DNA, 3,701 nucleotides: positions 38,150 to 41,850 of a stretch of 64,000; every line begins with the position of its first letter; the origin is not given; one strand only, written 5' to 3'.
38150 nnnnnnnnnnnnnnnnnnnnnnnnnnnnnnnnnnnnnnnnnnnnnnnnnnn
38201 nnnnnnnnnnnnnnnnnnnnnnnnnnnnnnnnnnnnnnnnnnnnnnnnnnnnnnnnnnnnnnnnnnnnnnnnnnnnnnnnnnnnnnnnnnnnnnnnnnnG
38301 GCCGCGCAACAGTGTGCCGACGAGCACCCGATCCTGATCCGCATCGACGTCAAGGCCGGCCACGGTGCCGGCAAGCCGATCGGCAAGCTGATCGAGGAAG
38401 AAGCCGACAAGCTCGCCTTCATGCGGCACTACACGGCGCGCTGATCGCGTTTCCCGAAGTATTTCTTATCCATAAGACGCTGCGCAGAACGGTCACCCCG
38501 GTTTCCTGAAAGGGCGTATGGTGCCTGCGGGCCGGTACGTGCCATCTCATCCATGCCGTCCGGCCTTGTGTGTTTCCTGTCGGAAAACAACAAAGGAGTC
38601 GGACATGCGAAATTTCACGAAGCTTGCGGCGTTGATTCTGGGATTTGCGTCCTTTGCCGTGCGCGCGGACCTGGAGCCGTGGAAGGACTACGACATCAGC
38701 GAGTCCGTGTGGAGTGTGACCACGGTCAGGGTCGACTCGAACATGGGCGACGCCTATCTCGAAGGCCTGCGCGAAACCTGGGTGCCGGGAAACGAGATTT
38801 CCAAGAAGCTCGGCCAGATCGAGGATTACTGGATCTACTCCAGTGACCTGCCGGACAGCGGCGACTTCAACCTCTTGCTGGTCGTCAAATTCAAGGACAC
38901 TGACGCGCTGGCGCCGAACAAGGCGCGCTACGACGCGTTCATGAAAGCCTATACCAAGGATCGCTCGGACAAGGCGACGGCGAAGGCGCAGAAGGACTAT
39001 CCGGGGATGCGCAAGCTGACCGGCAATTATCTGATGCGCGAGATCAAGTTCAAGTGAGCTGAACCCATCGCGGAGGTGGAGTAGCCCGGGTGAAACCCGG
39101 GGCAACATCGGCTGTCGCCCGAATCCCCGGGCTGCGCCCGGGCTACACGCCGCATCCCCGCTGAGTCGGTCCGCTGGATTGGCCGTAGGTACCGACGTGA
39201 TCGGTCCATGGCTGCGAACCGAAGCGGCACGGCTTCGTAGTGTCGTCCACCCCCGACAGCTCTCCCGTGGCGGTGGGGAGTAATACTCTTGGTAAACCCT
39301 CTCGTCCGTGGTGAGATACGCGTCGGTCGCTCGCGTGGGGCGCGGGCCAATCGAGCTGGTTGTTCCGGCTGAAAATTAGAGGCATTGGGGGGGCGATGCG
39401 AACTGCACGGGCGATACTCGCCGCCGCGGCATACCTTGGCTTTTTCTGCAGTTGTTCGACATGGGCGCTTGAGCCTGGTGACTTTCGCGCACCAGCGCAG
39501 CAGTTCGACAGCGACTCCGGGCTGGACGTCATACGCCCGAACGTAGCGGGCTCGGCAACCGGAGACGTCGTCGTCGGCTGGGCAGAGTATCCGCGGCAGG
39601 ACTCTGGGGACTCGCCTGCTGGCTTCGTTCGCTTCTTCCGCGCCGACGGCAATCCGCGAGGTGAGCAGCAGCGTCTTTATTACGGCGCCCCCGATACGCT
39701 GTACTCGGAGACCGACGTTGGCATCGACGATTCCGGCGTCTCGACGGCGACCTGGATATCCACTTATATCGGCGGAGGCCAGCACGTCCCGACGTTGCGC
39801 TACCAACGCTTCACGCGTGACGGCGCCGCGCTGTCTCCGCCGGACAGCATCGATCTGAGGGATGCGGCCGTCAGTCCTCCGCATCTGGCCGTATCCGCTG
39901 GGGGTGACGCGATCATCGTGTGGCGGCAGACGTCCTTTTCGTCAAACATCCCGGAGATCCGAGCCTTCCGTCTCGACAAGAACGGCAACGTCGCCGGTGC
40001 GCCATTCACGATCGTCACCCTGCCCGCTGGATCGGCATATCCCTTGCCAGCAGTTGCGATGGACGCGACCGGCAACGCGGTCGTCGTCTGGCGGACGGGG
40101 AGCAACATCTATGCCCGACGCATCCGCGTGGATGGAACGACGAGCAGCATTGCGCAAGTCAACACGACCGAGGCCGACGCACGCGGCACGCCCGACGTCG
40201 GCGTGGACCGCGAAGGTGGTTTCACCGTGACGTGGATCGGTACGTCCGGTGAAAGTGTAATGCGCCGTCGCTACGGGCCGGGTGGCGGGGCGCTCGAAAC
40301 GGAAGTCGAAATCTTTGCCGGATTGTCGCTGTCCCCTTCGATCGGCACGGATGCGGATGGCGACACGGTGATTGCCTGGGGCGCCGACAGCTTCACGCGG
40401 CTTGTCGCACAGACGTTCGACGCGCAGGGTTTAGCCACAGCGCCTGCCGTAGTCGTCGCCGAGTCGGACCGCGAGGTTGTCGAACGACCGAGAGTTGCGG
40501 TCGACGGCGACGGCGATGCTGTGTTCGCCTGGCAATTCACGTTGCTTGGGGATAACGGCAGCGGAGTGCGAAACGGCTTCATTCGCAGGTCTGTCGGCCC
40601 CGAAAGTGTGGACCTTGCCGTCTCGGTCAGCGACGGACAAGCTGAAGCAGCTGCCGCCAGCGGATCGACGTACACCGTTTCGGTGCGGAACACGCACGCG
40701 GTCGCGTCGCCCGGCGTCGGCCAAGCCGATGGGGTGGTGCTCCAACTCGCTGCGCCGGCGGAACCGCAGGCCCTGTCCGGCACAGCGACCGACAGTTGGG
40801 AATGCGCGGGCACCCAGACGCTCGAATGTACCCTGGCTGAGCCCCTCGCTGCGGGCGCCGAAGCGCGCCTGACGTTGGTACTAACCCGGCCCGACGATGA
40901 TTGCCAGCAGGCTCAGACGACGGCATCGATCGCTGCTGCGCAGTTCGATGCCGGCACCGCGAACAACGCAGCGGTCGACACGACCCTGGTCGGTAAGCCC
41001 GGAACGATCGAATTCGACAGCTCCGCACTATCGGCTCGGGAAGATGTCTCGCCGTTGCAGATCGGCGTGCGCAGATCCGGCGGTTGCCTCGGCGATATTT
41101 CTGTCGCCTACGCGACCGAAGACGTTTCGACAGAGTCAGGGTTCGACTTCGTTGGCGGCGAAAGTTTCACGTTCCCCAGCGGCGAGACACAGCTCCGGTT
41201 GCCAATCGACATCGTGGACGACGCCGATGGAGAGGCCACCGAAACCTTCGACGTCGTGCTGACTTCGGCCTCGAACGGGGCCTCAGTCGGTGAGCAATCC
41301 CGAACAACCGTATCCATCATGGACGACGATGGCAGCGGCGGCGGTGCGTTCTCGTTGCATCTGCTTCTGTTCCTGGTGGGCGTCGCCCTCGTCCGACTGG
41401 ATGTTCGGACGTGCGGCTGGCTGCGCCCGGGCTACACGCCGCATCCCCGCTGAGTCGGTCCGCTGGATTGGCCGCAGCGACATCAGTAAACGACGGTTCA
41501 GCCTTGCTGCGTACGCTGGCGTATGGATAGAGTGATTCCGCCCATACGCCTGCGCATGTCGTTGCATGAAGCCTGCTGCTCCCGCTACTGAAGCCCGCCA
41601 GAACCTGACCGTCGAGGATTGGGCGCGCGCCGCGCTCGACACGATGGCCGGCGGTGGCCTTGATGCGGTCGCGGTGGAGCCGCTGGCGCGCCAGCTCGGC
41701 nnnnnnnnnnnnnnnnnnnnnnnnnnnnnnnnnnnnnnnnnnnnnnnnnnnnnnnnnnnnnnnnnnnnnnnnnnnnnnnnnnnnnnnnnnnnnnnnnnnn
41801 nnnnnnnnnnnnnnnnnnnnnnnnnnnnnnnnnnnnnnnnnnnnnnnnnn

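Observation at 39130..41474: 2.3-kb surface-protein cassette flanked by a perfect 56-bp direct repeat that begins inside a REP arm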

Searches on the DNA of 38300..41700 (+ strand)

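Call 52: search_rna_families(source=window, start=38300, end=41700, threshold=evalue, max_evalue=1)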
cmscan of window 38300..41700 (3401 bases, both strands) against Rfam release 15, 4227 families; matches with E-value up to 1: 1.
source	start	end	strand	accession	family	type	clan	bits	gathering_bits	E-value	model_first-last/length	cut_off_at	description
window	39068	39154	-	RF03376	mir-3075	Gene; miRNA;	-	23.1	91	0.3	1-85/85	no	mir-3075 microRNA precursor family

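Call 76: search_dna_similar(query=window:39130-41474:+, collection=plasmids, mode=distant, max_rows=8)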
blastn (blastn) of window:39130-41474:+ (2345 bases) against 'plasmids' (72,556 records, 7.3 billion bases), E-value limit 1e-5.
No match.

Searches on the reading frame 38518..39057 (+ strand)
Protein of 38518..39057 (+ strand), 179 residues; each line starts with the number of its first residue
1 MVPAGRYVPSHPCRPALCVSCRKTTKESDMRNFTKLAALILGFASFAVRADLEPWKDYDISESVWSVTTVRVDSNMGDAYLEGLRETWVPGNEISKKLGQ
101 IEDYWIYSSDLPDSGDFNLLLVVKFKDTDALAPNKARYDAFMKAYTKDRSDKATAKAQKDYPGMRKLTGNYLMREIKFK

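Call 8: search_protein_families(library=pfam, proteins=[window:38518-39057:+], max_evalue=0.01)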
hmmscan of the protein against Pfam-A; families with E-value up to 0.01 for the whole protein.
window:38518-39057:+ (179 aa): 0 families

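Call 9: find_related_loci(query=window:38518-39057:+, collection=genome_contigs, flank=10000)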
Query window:38518-39057:+ (179 aa) in genome_contigs; peptide patterns used: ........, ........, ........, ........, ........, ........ (x = any residue, [..] = any of these).
121 stretches matched a pattern; 54 encode a relative of the query (tblastn E <= 1e-3); 53 distinct loci.
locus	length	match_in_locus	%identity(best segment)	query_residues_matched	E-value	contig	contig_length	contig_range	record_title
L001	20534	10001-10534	61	4-179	2e-68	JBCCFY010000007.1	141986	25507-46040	MAG: Pseudomonadota bacterium isolate P01_B01_bin.30 k141_516635_length_141986_cov_52.6490, whole genome shotgun sequenc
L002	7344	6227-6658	69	36-179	5e-66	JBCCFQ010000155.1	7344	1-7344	MAG: Pseudomonadota bacterium isolate P01_B01_bin.22 k141_4234365_length_7344_cov_7.0000, whole genome shotgun sequence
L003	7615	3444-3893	67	30-179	6e-65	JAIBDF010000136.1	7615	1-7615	MAG: Chromatiales bacterium isolate bin.77 k141_1189208_length_7615_cov_28.8372, whole genome shotgun sequence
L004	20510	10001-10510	62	17-179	2e-64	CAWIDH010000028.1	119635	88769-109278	MAG: uncultured Gammaproteobacteria bacterium isolate MFD00962.bin.2.116 genome assembly, contig: contig_55776, whole ge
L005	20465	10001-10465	66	26-179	2e-64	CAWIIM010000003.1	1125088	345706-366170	MAG: uncultured Gammaproteobacteria bacterium isolate MFD04944.bin.1.9 genome assembly, contig: contig_40355, whole geno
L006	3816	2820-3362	57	3-179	3e-64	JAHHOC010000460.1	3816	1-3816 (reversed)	MAG: Arenicella sp. isolate HDS-6 SC9685-86-88_k127_1731513, whole genome shotgun sequence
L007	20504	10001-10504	63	15-179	5e-63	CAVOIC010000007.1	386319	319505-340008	MAG: uncultured Gammaproteobacteria bacterium isolate MFD10007.bin.2.125 genome assembly, contig: contig_4969, whole gen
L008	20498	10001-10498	60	12-176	1e-62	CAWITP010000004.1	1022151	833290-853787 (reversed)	MAG: uncultured proteobacterium isolate MFD09671.bin.1.4 genome assembly, contig: contig_16638, whole genome shotgun seq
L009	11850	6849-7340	61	16-179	7e-63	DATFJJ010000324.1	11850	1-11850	MAG TPA_asm: Wenzhouxiangellaceae bacterium isolate SMAG_U9141 k141_603385, whole genome shotgun sequence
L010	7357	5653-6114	60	26-179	2e-62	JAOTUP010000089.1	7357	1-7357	MAG: Acidobacteriota bacterium isolate 13_May_SF_Bin12 13_May_SF_Bin12_scaffold_9481_c1, whole genome shotgun sequence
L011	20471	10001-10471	62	24-179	5e-62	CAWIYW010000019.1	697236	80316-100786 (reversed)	MAG: uncultured Gammaproteobacteria bacterium isolate MFD06229.bin.2.259 genome assembly, contig: contig_6559, whole gen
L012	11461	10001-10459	65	27-179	5e-62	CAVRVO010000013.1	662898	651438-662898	MAG: uncultured Gammaproteobacteria bacterium isolate MFD02242.bin.1.317 genome assembly, contig: contig_40006, whole ge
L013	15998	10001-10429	65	36-179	4e-62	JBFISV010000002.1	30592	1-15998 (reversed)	MAG: Woeseiaceae bacterium isolate Mix_sand13.2021.11.D.80 k141_1388144_length_30592_cov_12.2402, whole genome shotgun s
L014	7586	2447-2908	62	26-178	9e-62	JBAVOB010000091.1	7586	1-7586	MAG: Steroidobacteraceae bacterium isolate MFD02971_ilm_asm_bin18 k127_51106, whole genome shotgun sequence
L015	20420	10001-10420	66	40-179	4e-61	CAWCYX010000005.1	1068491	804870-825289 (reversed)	MAG: uncultured Gammaproteobacteria bacterium isolate MFD09671.bin.1.115 genome assembly, contig: contig_19709, whole ge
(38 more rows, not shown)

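Call 17: find_encoding_contigs(protein=window:38518-39057:+, flank=6000, max_places=10)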
Protein window:38518-39057:+ (179 aa): no gene with exactly this product is on record in the collection.

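Call 33: search_protein_families(library=ncbifam, proteins=[window:38518-39057:+], max_evalue=0.01)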
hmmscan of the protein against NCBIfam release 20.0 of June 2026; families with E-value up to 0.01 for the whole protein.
window:38518-39057:+ (179 aa): 0 families

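Call 70: search_protein_families(library=padloc, proteins=[window:38518-39057:+], max_evalue=0.01)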
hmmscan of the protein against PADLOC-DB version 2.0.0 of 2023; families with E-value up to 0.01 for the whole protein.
window:38518-39057:+ (179 aa): 0 families

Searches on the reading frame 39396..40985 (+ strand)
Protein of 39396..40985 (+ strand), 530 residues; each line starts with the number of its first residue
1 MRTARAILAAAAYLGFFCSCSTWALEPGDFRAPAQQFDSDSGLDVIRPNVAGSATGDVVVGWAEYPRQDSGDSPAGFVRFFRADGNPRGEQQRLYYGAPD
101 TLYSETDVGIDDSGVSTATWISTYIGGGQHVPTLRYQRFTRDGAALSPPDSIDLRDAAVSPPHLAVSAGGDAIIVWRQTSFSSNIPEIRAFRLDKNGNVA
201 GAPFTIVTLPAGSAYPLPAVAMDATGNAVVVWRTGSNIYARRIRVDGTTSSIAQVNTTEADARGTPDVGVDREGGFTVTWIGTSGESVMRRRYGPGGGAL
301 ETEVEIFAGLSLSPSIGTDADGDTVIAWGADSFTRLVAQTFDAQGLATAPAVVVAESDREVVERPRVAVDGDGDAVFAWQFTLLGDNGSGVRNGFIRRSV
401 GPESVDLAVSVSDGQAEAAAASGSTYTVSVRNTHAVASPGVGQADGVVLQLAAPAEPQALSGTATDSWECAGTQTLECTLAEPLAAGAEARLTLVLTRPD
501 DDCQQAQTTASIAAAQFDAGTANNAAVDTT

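Call 75: search_dna_similar(query=window:39396-40985:+, collection=plasmids, mode=protein, max_rows=8)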
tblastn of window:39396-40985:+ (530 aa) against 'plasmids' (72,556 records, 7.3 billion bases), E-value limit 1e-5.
Records with a match: 6; places in all: 7; records where one place covers at least 80% of the query: 0.
Best place of each record, by identity: <60% 6.
By first word of the organism name: Variovorax 2; Salipiger 1; Rhodovulum 1; Azospirillum 1; Rhodobacteraceae 1.
By predicted mobility (MOB-suite, as given by PLSDB): non-mobilizable 4; mobilizable 2.
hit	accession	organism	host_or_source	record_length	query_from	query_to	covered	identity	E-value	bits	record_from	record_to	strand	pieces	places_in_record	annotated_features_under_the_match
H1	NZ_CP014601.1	Salipiger sp. CCB-MM3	mangrove soil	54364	49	422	71%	26.5%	7e-11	73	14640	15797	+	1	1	hypothetical protein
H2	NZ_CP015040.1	Rhodovulum sp. P5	cell culture,shallow-sea hydrothermal ...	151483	48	403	67%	24.3%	1e-7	62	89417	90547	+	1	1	Ig-like domain-containing protein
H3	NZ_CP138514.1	Variovorax paradoxus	Legume root,PacBio whole genome assembly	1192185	63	293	44%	29.3%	3e-10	71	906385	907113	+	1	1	none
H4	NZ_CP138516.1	Variovorax paradoxus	Legume root,PacBio whole genome assembly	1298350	78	317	45%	28.0%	8e-10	69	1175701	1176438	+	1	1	none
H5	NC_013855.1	Azospirillum sp. B510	-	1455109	160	379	42%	30.1%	2e-7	62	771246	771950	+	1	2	record has no annotation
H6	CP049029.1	Rhodobacteraceae bacterium SC52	Apostichopus japonicus,pure ...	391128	213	440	43%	26.5%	7e-6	57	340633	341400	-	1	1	tandem-95 repeat protein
